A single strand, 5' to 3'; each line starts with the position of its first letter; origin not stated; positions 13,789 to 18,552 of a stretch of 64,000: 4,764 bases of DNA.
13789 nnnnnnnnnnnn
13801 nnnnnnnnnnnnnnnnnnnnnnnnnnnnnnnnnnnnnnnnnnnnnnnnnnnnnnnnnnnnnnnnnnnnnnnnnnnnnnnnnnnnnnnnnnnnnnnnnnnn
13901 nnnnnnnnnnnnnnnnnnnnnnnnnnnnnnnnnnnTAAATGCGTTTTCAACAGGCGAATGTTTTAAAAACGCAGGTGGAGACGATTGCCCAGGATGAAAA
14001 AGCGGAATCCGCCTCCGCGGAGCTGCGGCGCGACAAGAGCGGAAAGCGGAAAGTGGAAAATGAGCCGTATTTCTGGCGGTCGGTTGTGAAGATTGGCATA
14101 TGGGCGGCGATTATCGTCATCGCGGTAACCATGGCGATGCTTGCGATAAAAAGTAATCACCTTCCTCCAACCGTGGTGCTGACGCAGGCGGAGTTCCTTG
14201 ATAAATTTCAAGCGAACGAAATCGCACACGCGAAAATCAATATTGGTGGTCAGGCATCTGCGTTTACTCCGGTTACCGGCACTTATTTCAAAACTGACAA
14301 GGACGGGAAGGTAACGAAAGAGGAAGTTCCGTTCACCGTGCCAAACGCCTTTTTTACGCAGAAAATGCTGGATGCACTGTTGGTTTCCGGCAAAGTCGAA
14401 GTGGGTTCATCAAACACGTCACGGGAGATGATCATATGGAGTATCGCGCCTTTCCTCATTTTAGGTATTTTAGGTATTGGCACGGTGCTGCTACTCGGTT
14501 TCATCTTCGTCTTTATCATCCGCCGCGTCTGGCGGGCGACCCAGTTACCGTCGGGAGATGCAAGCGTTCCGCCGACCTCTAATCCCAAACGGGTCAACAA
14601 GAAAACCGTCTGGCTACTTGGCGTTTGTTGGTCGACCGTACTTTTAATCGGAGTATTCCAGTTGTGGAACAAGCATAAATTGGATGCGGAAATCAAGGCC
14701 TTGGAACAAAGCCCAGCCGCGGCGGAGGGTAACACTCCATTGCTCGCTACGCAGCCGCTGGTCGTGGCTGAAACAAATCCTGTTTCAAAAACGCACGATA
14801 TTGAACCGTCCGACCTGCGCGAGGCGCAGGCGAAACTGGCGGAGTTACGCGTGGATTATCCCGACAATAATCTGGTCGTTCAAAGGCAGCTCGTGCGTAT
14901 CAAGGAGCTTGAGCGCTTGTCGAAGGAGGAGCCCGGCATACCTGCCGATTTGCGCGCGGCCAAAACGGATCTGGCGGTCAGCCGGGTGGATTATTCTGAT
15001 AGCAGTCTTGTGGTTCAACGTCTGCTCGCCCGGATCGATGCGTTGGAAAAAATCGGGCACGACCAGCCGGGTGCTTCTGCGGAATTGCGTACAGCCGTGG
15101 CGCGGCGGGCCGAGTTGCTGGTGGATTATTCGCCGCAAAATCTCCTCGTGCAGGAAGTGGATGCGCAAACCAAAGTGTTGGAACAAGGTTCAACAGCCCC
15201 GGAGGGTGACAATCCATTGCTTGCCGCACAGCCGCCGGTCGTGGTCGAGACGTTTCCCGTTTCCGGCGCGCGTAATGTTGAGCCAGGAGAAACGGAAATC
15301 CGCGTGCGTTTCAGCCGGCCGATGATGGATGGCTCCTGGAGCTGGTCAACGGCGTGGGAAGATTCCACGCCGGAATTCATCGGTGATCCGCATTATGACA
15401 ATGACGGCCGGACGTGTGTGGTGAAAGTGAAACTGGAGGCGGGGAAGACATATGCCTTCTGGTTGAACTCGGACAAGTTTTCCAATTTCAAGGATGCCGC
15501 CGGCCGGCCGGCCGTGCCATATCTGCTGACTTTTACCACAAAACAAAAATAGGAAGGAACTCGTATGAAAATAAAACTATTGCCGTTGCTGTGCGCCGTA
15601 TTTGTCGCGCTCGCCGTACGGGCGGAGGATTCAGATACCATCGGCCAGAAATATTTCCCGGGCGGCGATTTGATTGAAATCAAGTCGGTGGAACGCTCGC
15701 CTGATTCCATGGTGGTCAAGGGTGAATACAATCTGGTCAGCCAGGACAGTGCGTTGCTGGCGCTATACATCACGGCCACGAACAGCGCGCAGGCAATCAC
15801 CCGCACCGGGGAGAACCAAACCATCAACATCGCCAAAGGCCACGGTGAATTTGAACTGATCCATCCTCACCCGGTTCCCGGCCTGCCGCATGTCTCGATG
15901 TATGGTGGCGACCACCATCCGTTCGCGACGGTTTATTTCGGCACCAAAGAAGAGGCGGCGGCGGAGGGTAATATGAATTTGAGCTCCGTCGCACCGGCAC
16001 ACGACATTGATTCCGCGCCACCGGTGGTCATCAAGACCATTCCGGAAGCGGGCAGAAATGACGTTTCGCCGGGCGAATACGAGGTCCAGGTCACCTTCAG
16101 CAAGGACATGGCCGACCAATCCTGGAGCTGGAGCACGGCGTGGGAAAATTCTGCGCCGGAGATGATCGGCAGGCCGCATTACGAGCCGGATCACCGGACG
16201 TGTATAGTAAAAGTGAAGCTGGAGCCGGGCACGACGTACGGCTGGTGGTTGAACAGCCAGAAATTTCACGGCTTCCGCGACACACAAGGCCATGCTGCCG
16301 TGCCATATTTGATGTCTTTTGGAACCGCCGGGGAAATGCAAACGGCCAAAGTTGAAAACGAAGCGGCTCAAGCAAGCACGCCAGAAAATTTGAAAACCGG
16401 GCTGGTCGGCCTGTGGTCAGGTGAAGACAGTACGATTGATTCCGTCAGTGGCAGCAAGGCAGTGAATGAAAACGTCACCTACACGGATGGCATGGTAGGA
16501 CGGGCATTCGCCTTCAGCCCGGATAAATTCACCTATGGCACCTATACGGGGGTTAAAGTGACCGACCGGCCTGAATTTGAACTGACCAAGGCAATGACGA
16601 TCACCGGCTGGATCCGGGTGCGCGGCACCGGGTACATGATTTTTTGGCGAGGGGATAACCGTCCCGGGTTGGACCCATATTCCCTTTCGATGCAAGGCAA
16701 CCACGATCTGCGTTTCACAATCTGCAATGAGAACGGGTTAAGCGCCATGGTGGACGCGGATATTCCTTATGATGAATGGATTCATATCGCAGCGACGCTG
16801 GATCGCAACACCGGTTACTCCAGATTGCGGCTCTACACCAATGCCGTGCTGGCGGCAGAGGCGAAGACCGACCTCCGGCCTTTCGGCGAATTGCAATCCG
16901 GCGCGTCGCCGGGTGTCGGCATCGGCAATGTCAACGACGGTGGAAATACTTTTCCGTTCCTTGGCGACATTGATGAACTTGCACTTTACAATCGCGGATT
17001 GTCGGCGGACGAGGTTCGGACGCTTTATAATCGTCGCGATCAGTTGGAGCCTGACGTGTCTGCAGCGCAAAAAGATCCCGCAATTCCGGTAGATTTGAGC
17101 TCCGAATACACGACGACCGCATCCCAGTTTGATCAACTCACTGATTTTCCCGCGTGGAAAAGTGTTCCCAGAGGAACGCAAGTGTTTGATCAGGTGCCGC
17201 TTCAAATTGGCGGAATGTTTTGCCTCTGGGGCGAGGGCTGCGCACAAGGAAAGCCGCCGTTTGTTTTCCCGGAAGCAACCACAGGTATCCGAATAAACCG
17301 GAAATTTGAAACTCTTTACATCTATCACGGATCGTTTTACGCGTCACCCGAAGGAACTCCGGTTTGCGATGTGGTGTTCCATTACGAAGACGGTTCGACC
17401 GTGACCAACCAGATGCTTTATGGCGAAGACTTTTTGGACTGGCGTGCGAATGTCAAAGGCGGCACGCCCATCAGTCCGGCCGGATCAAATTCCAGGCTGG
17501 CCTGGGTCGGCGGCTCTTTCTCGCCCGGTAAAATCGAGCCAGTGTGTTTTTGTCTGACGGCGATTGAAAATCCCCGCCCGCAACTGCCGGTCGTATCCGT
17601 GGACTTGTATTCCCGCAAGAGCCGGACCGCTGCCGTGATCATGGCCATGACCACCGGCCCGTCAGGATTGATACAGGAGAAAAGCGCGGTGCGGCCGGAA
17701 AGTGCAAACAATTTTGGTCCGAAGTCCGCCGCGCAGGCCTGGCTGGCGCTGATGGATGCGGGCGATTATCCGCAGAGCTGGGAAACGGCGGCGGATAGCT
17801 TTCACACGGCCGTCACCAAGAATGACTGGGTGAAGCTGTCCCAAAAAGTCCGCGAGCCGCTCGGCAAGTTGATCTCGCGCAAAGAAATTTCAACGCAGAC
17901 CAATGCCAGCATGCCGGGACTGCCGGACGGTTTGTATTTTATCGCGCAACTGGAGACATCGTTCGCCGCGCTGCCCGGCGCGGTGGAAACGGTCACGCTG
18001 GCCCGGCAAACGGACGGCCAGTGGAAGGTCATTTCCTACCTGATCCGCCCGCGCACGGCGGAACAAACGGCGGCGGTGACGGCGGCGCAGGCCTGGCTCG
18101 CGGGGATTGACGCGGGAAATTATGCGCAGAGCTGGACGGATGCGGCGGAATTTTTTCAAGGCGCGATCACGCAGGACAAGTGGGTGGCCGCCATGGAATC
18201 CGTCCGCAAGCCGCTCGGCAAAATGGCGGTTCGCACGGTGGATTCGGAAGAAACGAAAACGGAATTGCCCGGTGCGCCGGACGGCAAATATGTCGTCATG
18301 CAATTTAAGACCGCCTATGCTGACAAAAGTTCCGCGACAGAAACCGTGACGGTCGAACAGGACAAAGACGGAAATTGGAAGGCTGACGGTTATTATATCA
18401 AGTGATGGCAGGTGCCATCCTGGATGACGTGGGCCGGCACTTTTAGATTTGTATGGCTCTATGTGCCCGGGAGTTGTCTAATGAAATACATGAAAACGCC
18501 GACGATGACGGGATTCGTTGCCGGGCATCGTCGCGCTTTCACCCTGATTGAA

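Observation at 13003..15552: Receptor Ser/Thr kinase split by a single in-frame TAA inside a conserved kinase motif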

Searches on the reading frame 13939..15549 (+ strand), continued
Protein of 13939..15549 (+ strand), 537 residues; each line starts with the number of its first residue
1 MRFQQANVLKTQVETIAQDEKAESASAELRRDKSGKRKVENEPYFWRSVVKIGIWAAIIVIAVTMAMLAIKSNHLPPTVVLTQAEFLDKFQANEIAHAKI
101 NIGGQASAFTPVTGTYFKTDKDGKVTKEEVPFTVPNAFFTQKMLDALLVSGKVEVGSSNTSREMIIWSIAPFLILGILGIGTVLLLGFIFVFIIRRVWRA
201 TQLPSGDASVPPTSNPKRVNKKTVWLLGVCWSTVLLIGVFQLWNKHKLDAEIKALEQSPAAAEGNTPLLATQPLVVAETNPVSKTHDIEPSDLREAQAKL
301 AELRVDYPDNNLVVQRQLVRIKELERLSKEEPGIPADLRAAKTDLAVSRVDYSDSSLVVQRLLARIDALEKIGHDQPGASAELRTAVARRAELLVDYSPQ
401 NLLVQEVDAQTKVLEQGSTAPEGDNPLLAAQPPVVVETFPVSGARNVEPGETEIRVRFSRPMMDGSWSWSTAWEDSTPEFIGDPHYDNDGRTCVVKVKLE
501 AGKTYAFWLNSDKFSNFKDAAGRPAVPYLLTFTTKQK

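Call 46: find_encoding_contigs(protein=P0236, flank=8000, max_places=6)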
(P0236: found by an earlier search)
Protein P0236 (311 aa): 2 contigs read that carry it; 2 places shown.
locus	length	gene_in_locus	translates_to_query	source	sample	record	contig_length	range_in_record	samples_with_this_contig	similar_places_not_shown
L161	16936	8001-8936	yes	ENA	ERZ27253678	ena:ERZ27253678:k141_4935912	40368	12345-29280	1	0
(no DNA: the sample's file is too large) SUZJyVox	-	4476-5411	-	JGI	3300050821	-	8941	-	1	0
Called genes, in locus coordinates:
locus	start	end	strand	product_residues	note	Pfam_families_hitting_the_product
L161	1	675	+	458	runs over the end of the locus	PF00480:ROK (faint)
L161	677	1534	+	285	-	PF02585:PIG-L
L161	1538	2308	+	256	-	PF01182:Glucosamine_iso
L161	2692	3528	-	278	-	PF01370:Epimerase, PF02719:Polysacc_synt_2 (faint), PF16363:GDP_Man_Dehyd, PF07993:NAD_binding_4 (weak)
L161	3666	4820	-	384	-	PF01520:Amidase_3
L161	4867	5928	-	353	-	PF16396:DUF5005, PF13810:DUF4185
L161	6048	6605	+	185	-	PF02441:Flavoprotein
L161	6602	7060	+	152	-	PF13857:Ank_5 (faint), PF12796:Ank_2, PF13606:Ank_3 (faint), PF13637:Ank_4, PF00023:Ank (weak), PF13637:Ank_4 (weak)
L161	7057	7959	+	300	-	PF01040:UbiA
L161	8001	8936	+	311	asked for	PF00069:Pkinase, PF07714:PK_Tyr_Ser-Thr, PF01636:APH (faint), PF03109:ABC1 (weak), PF14531:Kinase-like (weak)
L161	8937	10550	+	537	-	PF06480:FtsH_ext (weak), PF13205:Big_5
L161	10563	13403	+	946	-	PF13205:Big_5 (faint), PF13385:Laminin_G_3, PF13211:DUF4019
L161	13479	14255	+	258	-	PF07963:N_methyl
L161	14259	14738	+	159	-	-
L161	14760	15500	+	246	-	-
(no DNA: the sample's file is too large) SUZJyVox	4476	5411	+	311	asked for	PF00069:Pkinase, PF07714:PK_Tyr_Ser-Thr, PF01636:APH (faint), PF03109:ABC1 (weak), PF14531:Kinase-like (weak)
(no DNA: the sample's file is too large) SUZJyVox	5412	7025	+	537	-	PF06480:FtsH_ext (weak), PF13205:Big_5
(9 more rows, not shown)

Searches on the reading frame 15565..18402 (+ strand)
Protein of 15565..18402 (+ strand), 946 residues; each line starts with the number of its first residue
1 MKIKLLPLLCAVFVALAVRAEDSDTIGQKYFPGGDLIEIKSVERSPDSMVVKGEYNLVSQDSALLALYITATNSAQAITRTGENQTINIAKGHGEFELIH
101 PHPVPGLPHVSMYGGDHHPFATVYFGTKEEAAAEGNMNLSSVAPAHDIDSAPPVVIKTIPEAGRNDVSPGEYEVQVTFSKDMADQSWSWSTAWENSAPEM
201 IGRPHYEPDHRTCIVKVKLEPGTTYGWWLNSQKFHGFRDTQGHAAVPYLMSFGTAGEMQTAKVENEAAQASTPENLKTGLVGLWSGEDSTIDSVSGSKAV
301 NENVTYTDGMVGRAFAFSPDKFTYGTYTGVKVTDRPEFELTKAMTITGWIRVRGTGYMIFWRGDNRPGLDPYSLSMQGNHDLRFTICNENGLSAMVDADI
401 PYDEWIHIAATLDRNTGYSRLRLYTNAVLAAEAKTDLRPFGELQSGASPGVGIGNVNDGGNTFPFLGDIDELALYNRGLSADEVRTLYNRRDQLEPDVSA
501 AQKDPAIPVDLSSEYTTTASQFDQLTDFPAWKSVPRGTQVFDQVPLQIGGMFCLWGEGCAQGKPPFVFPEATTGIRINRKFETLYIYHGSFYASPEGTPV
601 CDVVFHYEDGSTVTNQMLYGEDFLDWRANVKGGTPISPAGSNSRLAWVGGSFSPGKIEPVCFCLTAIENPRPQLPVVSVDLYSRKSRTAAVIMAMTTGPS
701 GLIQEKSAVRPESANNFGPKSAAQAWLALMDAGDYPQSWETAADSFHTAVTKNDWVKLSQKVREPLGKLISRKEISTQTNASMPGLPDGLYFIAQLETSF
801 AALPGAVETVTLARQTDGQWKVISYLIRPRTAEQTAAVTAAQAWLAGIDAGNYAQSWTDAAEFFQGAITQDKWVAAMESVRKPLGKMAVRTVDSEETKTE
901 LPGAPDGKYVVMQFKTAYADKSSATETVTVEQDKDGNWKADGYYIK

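Call 3: search_protein_families(library=pfam, proteins=[window:15565-18402:+], max_evalue=0.01)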
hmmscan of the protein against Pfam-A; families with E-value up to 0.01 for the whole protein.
window:15565-18402:+ (946 aa): 4 families
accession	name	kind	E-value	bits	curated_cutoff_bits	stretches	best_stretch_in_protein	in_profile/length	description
PF13211.12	DUF4019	-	1.5e-67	225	26.5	2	840-943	1-104/104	Protein of unknown function (DUF4019)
PF13385.13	Laminin_G_3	-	1.1e-19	71.5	27.6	1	325-484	2-150/151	Concanavalin A-like lectin/glucanases superfamily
PF13205.12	Big_5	-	1e-05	26.7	23.6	1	149-242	1-92/105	Bacterial Ig-like domain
PF02973.23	Sialidase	-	0.0081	16.1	26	0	420-486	118-183/189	Sialidase, N-terminal domain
